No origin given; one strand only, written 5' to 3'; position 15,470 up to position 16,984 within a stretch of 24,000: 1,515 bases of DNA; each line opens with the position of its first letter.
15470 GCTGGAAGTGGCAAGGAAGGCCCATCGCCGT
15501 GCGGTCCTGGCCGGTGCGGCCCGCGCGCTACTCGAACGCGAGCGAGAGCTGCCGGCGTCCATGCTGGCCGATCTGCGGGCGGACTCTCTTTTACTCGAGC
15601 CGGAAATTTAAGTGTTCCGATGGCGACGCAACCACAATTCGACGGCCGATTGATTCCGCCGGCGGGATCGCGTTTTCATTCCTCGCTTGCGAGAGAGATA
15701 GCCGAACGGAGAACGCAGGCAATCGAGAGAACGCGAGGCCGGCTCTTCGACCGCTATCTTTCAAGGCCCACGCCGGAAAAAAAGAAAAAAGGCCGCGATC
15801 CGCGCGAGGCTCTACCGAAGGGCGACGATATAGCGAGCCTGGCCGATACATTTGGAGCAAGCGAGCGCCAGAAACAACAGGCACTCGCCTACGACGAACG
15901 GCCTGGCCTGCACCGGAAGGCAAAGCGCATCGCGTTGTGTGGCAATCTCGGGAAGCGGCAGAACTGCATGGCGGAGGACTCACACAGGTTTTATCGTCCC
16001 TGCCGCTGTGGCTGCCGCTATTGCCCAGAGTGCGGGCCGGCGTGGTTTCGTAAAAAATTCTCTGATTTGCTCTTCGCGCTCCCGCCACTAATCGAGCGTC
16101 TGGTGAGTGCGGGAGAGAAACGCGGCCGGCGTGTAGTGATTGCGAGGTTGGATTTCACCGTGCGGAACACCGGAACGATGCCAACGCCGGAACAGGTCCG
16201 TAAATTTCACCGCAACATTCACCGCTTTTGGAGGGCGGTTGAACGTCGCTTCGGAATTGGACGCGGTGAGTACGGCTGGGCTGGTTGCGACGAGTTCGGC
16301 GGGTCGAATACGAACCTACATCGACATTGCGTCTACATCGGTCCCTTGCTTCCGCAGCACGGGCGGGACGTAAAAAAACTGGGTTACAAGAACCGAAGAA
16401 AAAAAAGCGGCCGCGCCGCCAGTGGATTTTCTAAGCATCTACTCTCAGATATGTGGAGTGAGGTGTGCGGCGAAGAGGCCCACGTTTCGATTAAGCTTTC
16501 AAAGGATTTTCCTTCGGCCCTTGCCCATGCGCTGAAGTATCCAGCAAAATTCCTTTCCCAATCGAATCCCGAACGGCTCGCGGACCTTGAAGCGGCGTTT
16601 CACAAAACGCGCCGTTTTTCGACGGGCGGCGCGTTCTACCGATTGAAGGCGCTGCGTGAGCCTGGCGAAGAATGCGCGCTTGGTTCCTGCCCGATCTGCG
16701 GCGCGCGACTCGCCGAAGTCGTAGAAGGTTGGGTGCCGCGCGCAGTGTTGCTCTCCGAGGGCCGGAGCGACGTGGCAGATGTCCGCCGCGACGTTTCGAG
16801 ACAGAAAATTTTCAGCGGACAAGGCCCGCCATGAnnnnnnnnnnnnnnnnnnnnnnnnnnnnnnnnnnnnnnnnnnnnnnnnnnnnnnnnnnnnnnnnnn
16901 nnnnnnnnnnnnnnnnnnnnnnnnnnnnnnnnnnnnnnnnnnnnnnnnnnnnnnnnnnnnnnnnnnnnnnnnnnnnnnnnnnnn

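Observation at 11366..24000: Two related but divergent minimal integrative replicons stacked in tandem at one tRNA-type att site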

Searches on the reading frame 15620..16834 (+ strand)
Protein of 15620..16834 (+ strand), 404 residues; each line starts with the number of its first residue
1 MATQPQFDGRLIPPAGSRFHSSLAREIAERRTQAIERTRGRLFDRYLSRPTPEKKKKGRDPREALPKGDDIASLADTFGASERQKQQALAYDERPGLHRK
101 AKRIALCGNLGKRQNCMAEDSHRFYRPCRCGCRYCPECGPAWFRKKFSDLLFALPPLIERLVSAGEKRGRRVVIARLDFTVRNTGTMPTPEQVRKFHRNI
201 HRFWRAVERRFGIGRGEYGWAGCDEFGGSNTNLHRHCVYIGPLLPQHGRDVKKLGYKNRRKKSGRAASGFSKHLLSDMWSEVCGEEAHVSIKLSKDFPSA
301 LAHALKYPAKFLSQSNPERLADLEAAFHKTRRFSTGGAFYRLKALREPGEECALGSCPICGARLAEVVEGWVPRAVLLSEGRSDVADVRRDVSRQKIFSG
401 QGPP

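Call 9: search_protein_families(library=pfam, max_evalue=0.01, proteins=[window:15620-16834:+])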
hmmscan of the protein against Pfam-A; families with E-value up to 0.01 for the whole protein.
window:15620-16834:+ (404 aa): 1 family
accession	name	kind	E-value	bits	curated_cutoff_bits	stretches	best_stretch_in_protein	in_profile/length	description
PF01446.23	Rep_1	-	0.0011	18.9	33.2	0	296-346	164-213/253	Replication protein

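Call 21: find_homologous_proteins(query=window:15620-16834:+, max_evalue=0.001)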
Query window:15620-16834:+ (404 aa): 113 proteins with E <= 0.001 among 8000 candidates.
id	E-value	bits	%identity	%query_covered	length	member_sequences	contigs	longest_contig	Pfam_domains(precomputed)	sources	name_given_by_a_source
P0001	1.7e-277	938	100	100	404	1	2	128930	-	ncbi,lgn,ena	-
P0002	9.6e-150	518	59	96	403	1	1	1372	-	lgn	-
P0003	1.2e-146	507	59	96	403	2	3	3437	-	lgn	-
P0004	7.5e-139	482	59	89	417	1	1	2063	-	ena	-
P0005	3.7e-138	479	59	92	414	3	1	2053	-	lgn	-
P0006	4.7e-136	473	51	100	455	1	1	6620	-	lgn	-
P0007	1.1e-134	468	56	98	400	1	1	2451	-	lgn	-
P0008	1.1e-133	465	55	99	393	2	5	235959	-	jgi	jgi:hypothetical protein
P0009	2.9e-131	457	59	92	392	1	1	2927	-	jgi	jgi:hypothetical protein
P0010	3.0e-131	457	56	94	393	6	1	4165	-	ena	-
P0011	4.0e-131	456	57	96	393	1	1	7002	-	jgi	jgi:hypothetical protein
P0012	9.9e-129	448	52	100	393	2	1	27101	-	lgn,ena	-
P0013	1.3e-128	448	56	93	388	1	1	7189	-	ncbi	-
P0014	3.6e-128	447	57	94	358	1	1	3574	-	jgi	-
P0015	7.7e-128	445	57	92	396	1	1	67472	-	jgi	jgi:hypothetical protein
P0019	2.2e-126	441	54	96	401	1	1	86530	-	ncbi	-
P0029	2.6e-122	427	56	89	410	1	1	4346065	-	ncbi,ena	-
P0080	6.9e-95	337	46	97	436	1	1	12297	PF01446.24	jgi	jgi:hypothetical protein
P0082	4.5e-93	331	47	92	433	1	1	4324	PF01446.24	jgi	jgi:hypothetical protein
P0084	7.7e-91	324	47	85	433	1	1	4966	PF01446.24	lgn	-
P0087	9.3e-88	313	46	87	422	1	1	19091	PF01446.24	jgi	jgi:hypothetical protein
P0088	1.4e-87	313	48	83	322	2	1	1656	PF01446.24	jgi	jgi:hypothetical protein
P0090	3.0e-86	309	47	87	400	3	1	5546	PF01446.24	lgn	-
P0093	5.5e-86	308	46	89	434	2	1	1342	PF01446.24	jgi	jgi:hypothetical protein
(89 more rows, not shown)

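Call 23: find_related_loci(query=A3, collection=genome_contigs, flank=10000)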
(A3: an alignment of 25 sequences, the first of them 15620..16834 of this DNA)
Query A3 (404 aa) in genome_contigs; peptide patterns used: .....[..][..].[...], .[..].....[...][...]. (x = any residue, [..] = any of these).
52 stretches matched a pattern; 20 encode a relative of the query (tblastn E <= 1e-3); 20 distinct loci.
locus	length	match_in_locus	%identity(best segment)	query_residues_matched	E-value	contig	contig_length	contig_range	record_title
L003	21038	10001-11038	56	44-404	3e-126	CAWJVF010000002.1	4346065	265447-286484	MAG: uncultured Acidobacteriota bacterium isolate MFD00964.bin.2.241 genome assembly, contig: contig_3367, whole genome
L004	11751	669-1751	54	45-403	1e-117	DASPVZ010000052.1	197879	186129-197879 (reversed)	MAG TPA_asm: Candidatus Cybelea sp. isolate SMAG_U12342 k141_2115361, whole genome shotgun sequence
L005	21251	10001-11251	56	1-404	7e-140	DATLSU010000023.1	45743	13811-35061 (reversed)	MAG TPA_asm: Patescibacteria group bacterium isolate SMAG_U13938 k141_1216349, whole genome shotgun sequence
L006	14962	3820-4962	46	32-404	3e-92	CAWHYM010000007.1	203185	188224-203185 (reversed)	MAG: uncultured Acidobacteriota bacterium isolate MFD01299.bin.3.455 genome assembly, contig: contig_17644, whole genome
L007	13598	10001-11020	44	44-404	5e-74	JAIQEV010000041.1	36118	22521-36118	MAG: Terriglobia bacterium isolate SRVP_26 SR-VP_26_10_2019_2_100cm_scaffold_1081, whole genome shotgun sequence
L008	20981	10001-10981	44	54-404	2e-70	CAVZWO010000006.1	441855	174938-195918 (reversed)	MAG: uncultured Acidobacteriota bacterium isolate MFD02579.bin.1.12 genome assembly, contig: contig_23880, whole genome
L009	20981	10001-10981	42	54-404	3e-70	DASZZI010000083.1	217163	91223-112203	MAG TPA_asm: Candidatus Acidoferrum sp. isolate SMAG_U6232 k141_275848, whole genome shotgun sequence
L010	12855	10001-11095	37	19-399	3e-64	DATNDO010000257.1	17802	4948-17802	MAG TPA_asm: Candidatus Angelobacter sp. isolate SMAG_U11244 k141_4311942, whole genome shotgun sequence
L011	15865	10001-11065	37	34-403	1e-60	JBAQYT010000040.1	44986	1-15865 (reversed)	MAG: Candidatus Acidiferrales bacterium isolate MFD10881_ilm_asm_bin85 k127_627408, whole genome shotgun sequence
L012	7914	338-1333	38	68-404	2e-60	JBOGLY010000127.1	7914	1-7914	MAG: Acidobacteriaceae bacterium isolate SE1507_metabat2.bin.67_sub NODE_6816_length_7914_cov_1.029023, whole genome sho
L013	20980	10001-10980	50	60-404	2e-81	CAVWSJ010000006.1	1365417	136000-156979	MAG: Terriglobia bacterium isolate MFD05377.bin.2.152 genome assembly, contig: contig_69705, whole genome shotgun sequen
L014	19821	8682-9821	55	5-404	1e-136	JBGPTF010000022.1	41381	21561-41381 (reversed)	MAG: Terriglobia bacterium isolate OBJ1_062018_110_76 k141_1954722_length_41381_cov_43.0036, whole genome shotgun sequen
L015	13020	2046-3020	37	99-403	2e-52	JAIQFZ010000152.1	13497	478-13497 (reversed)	MAG: Terriglobia bacterium isolate SRVP_41 SRVP18_hole-7m-from-trench_1_20cm_scaffold_4949, whole genome shotgun sequenc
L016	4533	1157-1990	43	69-366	1e-52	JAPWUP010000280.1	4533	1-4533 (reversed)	MAG: Bryobacteraceae bacterium isolate RSWS6 scaffold_4901_c1, whole genome shotgun sequence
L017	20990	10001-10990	35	93-403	2e-46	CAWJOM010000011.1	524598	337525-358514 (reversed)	MAG: uncultured Acidobacteriaceae bacterium isolate MFD04434.bin.1.39 genome assembly, contig: contig_6835, whole genome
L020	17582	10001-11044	34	72-404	7e-42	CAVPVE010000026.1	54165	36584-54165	MAG: uncultured Acidobacteriaceae bacterium isolate MFD00008.bin.2.87 genome assembly, contig: contig_50833, whole genom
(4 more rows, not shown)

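Call 27: search_protein_families(library=pfam, max_evalue=0.01, proteins=[L007:5963-6784:+, L009:5044-5835:+, L007:5412-6113:+, L020:3010-3519:+, L007:8486-9340:+, L009:8380-9222:+, L009:6257-6718:+, L009:7217-7795:-, L007:9344-11023:+, L007:6811-7206:+])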
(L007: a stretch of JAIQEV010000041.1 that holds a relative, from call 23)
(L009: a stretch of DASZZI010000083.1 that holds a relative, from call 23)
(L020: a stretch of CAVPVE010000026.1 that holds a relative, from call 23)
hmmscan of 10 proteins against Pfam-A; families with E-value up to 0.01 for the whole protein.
L007:5963-6784:+ (273 aa): 0 families

L009:5044-5835:+ (263 aa): 1 family
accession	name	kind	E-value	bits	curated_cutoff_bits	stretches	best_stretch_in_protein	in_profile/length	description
PF13671.12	AAA_33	-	0.0011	19.7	27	1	29-77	2-33/143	AAA domain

L007:5412-6113:+ (233 aa): 0 families

L020:3010-3519:+ (169 aa): 0 families

L007:8486-9340:+ (284 aa): 0 families

L009:8380-9222:+ (280 aa): 0 families

L009:6257-6718:+ (153 aa): 2 families
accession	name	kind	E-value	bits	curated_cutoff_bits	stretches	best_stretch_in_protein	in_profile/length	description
PF02892.21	zf-BED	-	0.0024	18.3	20.6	1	3-26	18-44/44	BED zinc finger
PF13894.12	zf-C2H2_4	-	0.0033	18.4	27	1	3-25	2-24/24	C2H2-type zinc finger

L009:7217-7795:- (192 aa): 1 family
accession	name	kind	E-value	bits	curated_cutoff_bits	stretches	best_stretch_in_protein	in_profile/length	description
PF18241.6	AvrM-A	-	0.0028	18.5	27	1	10-124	27-142/147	Flax-rust effector AvrM-A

L007:9344-11023:+ (559 aa): 3 families
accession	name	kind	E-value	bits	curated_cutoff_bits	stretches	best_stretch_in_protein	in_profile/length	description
PF01807.25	Zn_ribbon_DnaG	-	1.2e-24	86.4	24.9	1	10-93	7-90/98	CHC2 zinc finger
PF23343.2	REP_ORF2-G2P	-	0.00035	21.2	27.8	1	373-465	11-96/99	Replication-associated protein ORF2/G2P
PF01446.23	Rep_1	-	0.0072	16.3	33.2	0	305-389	3-82/253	Replication protein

L007:6811-7206:+ (131 aa): 0 families

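Call 29: search_solved_structures(query=A3, max_evalue=10, show_alignments=2)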
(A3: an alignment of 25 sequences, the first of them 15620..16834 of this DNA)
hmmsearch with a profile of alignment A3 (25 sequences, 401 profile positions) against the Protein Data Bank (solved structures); distinct sequences matched with E-value up to 10: 0.

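Call 30: search_protein_families(library=phrogs, max_evalue=0.01, proteins=[window:15620-16834:+])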
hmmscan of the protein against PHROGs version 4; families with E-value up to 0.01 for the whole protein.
window:15620-16834:+ (404 aa): 0 families

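Call 33: find_encoding_contigs(protein=P0013, flank=10000, max_places=3)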
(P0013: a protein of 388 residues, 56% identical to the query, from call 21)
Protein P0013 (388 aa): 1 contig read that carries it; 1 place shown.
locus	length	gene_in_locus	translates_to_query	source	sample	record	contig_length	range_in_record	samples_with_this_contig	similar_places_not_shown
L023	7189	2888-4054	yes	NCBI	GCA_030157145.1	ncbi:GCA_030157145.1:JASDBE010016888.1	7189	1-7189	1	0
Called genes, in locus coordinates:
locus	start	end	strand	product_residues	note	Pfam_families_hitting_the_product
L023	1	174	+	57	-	?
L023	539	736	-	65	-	-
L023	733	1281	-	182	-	-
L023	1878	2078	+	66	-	-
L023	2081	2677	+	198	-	PF01807:Zn_ribbon_DnaG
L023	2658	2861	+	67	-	-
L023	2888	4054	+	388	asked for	-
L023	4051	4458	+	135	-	-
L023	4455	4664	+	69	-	PF12728:HTH_17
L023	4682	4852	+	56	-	-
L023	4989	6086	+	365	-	PF00589:Phage_integrase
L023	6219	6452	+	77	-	-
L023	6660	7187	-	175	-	?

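Call 34: find_encoding_contigs(protein=P0011, flank=10000, max_places=3)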
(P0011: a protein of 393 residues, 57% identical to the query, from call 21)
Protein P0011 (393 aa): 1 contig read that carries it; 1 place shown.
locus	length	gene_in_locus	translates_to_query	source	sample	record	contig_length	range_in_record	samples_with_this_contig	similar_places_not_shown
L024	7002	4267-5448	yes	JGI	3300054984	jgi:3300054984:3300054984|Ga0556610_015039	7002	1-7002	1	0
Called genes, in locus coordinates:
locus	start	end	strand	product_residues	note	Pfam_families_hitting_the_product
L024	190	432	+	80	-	-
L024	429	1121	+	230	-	-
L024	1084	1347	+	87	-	-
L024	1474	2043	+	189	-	-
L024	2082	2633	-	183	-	-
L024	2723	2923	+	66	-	-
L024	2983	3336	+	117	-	-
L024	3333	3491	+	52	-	-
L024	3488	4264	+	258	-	PF01807:Zn_ribbon_DnaG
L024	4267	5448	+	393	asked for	-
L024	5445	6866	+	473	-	PF14659:Phage_int_SAM_3 (weak), PF00589:Phage_integrase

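Call 35: find_encoding_contigs(protein=P0006, flank=10000, max_places=3)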
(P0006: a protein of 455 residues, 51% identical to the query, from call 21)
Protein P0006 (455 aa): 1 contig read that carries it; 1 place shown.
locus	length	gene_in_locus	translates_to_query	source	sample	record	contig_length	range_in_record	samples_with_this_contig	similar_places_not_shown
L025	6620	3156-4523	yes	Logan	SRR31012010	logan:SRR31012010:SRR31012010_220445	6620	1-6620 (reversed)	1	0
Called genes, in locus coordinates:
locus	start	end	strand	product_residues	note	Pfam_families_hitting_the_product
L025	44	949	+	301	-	-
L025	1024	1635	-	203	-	-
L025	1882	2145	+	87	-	PF12728:HTH_17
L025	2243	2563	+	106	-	-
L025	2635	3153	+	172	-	PF00772:DnaB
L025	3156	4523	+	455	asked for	-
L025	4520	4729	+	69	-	-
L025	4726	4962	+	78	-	-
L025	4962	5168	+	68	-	PF12728:HTH_17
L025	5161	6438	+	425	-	PF00589:Phage_integrase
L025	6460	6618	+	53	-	?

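Call 37: predict_structure(alignment_id=A3)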
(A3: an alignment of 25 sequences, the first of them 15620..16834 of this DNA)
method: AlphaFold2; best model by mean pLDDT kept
length: 404 residues; sequences in the alignment: 25
mean_pLDDT: 84.7   pTM: 0.76
mean pLDDT of the five models: 84.7, 81.9, 81.4, 80.8, 79.7
residues with pLDDT >= 90: 235; 70-90: 101; 50-70: 43; < 50: 25
segments of 3 or more residues with pLDDT < 50: 1-20
pLDDT, mean of each block of 10 residues (from residue 1): 36 45 70 75 78 69 88 96 96 96 96 95 95 88 89 93 94 96 92 96 96 95 80 94 89 76 51 86 95 96 78 84 91 92 64 82 90 95 94 87 58
secondary structure, 60 per line:
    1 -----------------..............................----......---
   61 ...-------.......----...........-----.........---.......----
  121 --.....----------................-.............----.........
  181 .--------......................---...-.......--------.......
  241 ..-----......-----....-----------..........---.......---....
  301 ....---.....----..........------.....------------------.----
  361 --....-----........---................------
elements in order: H18-47 H52-57 H71-77 H82-92 H98-106 E110-116 E123-127 H138-153 H155-167 E172-181 H190-211 E219-225 E234-242 H248-253 H259-262 H274-283 E287-293 H297-304 H308-312 H317-326 E333-337 E363-366 H374-379 H385-398

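Call 41: fold_search(model_id=the predicted structure, library=pdb)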
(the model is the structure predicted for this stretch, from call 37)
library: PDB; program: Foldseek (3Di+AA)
matches with E <= 10: 350; with E <= 0.001: 0
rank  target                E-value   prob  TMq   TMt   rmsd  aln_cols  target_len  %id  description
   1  9a9s_A                4.2e-02  0.66  0.19  0.17  10.7       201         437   11  Human elongation factor 1  complex (released 2025-07-30)
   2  1z2l_B                4.2e-02  0.41  0.15  0.14   8.8       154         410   14  Crystal structure of Allantoate-amidohydrolase from E.coli K12 in complex with substrate Allantoate (released 2005-03-22)
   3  4pxd_A                1.2e-01  0.38  0.15  0.15   8.6       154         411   16  The crystal structure of EcAAH in complex with allantoate (released 2014-07-23)
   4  1z2l_A                1.2e-01  0.21  0.14  0.14   9.0       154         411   14  Crystal structure of Allantoate-amidohydrolase from E.coli K12 in complex with substrate Allantoate (released 2005-03-22)
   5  4xlo_A                1.2e-01  0.20  0.18  0.16  15.0       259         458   11  Crystal Structure of EncM (crystallized with 4 mM NADPH) (released 2015-01-28)
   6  3wrn                  1.3e-01  0.28  0.17  0.27  19.9       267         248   10  Minute virus of mice non-structural protein-1N-terminal nuclease domain reveals a unique Zn2+ coordination in the active (released 2015-01-21)
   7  3pfo_A                1.4e-01  0.38  0.18  0.18  16.5       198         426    8  Crystal structure of a putative acetylornithine deacetylase (RPA2325) from RHODOPSEUDOMONAS PALUSTRIS CGA009 at 1.90 A (released 2010-11-10)
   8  3ovb_A                1.4e-01  0.14  0.12  0.11  15.0       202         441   12  How the CCA-adding Enzyme Selects Adenine over Cytosine in Position 76 of tRNA (released 2010-12-01)
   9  2imo_B                1.5e-01  0.44  0.16  0.17   7.8       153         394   16  Crystal structure of allantoate amidohydrolase from Escherichia coli at pH 4.6 (released 2006-10-17)
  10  7ljh_A                1.7e-01  0.12  0.14  0.14  18.1       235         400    8  Structure of poly(aspartic acid) hydrolase PahZ2 with Zn+2 bound (released 2021-12-08)
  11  7q73                  1.8e-01  0.35  0.17  0.14   7.5       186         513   12  Structure of Pla1 apo (released 2022-12-07)
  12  9pqf                  1.9e-01  0.60  0.17  0.46   6.3       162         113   10  Xray crystal structure of Vientovirus FB Rep endonuclease domain 2-114 with Mg2+ ion (released 2026-02-25)
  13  6wi5_A                2.1e-01  0.75  0.17  0.54   5.4       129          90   11  De novo designed protein Foldit4 (released 2020-04-22)
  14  1pbu_MODEL_1_A        2.1e-01  0.21  0.17  0.33  10.3       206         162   13  Solution structure of the C-terminal domain of the human eEF1Bgamma subunit (released 2003-07-15)
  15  8cdr_Aa               2.3e-01  0.25  0.14  0.08  18.7       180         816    7  Translocation intermediate 2 (TI-2) of 80S S. cerevisiae ribosome with ligands and eEF2 in the presence of sordarin (released 2023-09-20)
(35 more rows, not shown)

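Call 45: fold_search(model_id=the predicted structure, library=viral)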
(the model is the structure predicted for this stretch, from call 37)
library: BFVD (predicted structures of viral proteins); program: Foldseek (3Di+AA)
matches with E <= 10: 917; with E <= 0.001: 41
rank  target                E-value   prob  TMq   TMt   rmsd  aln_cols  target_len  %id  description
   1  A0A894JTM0            3.4e-08  1.00  0.40  0.54   7.2       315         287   15  (no name in the UniProt tables at hand)
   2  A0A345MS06            2.3e-07  1.00  0.39  0.38  10.1       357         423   14  (no name in the UniProt tables at hand)
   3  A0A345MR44            4.7e-07  1.00  0.44  0.45  10.3       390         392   14  (no name in the UniProt tables at hand)
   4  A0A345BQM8            2.4e-05  1.00  0.31  0.45  10.6       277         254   17  (no name in the UniProt tables at hand)
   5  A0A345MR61            2.8e-05  1.00  0.41  0.46  11.6       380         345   13  (no name in the UniProt tables at hand)
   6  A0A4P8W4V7            4.7e-05  1.00  0.30  0.37   5.8       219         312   16  (no name in the UniProt tables at hand)
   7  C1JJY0                5.9e-05  1.00  0.30  0.26  11.1       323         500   10  Uncharacterized protein 1 [Halorubrum pleomorphic virus 1]
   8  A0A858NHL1            1.1e-04  1.00  0.29  0.36  12.1       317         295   14  (no name in the UniProt tables at hand)
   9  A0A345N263            1.2e-04  1.00  0.25  0.31  11.8       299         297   16  (no name in the UniProt tables at hand)
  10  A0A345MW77            1.3e-04  1.00  0.30  0.27   7.4       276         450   13  (no name in the UniProt tables at hand)
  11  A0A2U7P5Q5            1.5e-04  1.00  0.24  0.22  11.7       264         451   12  (no name in the UniProt tables at hand)
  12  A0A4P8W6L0            1.6e-04  1.00  0.27  0.34   7.3       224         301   14  (no name in the UniProt tables at hand)
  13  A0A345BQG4            1.6e-04  0.99  0.26  0.29  14.4       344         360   15  (no name in the UniProt tables at hand)
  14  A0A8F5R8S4            1.7e-04  1.00  0.28  0.39   5.3       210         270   15  (no name in the UniProt tables at hand)
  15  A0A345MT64            2.1e-04  1.00  0.26  0.45   6.6       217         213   16  (no name in the UniProt tables at hand)
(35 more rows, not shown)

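Call 62: find_related_loci(query=A3, collection=viral_contigs, flank=10000)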
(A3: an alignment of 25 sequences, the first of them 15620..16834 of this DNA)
Query A3 (404 aa) in viral_contigs; peptide patterns used: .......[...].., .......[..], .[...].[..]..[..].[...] (x = any residue, [..] = any of these).
35 stretches matched a pattern; 2 encode a relative of the query (tblastn E <= 1e-3); 2 distinct loci.
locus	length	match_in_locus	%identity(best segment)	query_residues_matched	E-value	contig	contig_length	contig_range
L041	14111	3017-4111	37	19-399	2e-65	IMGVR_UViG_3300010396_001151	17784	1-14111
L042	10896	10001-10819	38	74-375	3e-55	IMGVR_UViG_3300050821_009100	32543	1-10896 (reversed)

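Call 64: search_protein_families(library=ncbifam, max_evalue=0.01, proteins=[window:15620-16834:+])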
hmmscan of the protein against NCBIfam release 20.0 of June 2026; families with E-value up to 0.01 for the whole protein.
window:15620-16834:+ (404 aa): 0 families

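Call 66: search_dna_similar(query=window:15620-16834:+, collection=plasmids, mode=protein, max_evalue=0.001, max_rows=15)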
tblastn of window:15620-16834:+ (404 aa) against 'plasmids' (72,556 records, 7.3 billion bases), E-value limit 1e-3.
No match.

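Call 67: search_dna_similar(query=window:15620-16834:+, collection=phages, mode=protein, max_evalue=0.001, max_rows=15)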
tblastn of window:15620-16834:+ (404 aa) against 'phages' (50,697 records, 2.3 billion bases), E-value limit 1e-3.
No match.

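Call 79: search_protein_representatives(alignment_id=A3)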
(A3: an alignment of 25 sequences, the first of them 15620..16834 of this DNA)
Query: 25 sequences, 401 profile positions. Proteins with E-value up to 0.001 (for the whole library): 956; up to 1e-10: 416; up to 1e-30: 141. The best 150 are listed.
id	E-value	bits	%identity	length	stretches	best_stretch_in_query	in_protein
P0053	7.7e-171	585.1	-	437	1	19-400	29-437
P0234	1.3e-164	564.6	-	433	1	10-401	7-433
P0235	1.1e-134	466.0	-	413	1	1-397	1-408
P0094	1.1e-122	426.5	-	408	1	35-389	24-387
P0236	2.7e-118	412.1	-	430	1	10-401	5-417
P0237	3.4e-113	395.3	-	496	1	56-400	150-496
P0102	7.4e-113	394.2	-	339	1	12-294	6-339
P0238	1.7e-110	386.4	-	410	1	33-401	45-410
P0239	5.3e-110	384.8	-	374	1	44-401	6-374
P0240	2.0e-109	382.9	-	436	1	20-398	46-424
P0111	1.0e-107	377.3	-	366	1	51-395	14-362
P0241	3.2e-107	375.6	-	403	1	75-400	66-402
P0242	7.5e-102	357.9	-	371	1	94-397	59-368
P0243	8.9e-101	354.4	-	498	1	12-399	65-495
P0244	5.3e-98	345.2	-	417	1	61-398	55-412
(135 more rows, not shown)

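Call 87: list_cluster_members(proteins=[P0001, P0029, P0019])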
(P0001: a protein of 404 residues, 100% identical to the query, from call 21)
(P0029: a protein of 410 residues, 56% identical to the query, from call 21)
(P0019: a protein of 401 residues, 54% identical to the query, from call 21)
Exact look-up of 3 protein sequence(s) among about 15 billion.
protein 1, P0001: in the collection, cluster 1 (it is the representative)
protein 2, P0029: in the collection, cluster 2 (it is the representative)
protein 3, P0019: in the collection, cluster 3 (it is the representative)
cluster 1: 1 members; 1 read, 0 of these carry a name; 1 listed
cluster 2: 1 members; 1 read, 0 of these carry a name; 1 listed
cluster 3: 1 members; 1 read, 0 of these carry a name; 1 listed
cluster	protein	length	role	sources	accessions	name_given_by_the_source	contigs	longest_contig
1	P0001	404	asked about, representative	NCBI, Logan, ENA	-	-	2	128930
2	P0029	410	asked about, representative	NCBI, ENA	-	-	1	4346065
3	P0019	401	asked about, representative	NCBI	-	-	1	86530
